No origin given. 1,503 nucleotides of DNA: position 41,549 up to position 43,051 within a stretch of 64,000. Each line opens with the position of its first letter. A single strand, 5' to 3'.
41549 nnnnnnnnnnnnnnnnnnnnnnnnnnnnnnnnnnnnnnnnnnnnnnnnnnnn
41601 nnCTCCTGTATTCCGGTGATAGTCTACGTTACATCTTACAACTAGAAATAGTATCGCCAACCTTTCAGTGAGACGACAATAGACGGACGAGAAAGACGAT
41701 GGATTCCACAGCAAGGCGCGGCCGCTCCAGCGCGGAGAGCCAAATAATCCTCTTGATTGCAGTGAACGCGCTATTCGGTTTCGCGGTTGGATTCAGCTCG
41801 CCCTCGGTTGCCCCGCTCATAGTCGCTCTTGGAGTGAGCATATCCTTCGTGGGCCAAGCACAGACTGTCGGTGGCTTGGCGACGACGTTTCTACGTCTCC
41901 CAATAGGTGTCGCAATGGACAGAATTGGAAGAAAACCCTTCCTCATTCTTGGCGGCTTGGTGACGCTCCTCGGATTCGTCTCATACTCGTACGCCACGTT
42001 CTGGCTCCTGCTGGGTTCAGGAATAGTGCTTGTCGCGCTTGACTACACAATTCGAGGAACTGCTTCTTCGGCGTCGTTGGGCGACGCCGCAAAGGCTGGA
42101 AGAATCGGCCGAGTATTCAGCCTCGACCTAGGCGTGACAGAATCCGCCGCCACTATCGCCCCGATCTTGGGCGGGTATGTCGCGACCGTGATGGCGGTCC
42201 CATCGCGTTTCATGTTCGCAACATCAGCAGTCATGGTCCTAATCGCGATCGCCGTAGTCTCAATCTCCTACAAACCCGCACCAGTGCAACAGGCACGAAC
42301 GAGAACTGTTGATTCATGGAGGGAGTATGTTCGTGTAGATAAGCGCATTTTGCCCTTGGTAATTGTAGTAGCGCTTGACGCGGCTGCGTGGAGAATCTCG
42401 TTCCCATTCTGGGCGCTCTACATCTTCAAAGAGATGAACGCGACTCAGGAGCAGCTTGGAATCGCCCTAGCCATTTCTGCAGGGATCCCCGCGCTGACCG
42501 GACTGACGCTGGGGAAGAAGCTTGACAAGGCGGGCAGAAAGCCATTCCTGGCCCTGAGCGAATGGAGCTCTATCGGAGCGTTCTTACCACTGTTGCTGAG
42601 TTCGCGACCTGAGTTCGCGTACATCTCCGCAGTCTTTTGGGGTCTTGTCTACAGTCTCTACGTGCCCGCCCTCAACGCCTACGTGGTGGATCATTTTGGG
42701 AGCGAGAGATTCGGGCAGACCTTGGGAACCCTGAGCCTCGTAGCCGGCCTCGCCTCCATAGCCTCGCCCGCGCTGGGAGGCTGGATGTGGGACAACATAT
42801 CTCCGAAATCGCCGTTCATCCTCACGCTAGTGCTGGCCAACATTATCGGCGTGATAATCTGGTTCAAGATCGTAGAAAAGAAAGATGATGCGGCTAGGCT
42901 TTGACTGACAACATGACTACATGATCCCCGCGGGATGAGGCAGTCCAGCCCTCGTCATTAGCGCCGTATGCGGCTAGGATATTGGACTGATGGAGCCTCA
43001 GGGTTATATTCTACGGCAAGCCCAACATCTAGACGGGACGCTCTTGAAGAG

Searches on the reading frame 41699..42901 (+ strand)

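Call 84: search_protein_families(library=pfam, proteins=[window:41699-42901:+], max_evalue=0.0001)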
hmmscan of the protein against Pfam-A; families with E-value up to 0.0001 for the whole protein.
window:41699-42901:+ (401 aa): 2 families
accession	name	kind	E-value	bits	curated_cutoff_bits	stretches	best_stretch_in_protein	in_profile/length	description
PF07690.21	MFS_1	-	4.8e-37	128.1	33.4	2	220-395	1-178/347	Major Facilitator Superfamily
PF12832.13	MFS_1_like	-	8.4e-05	22.2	25.2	1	167-374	157-372/373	MFS_1 like family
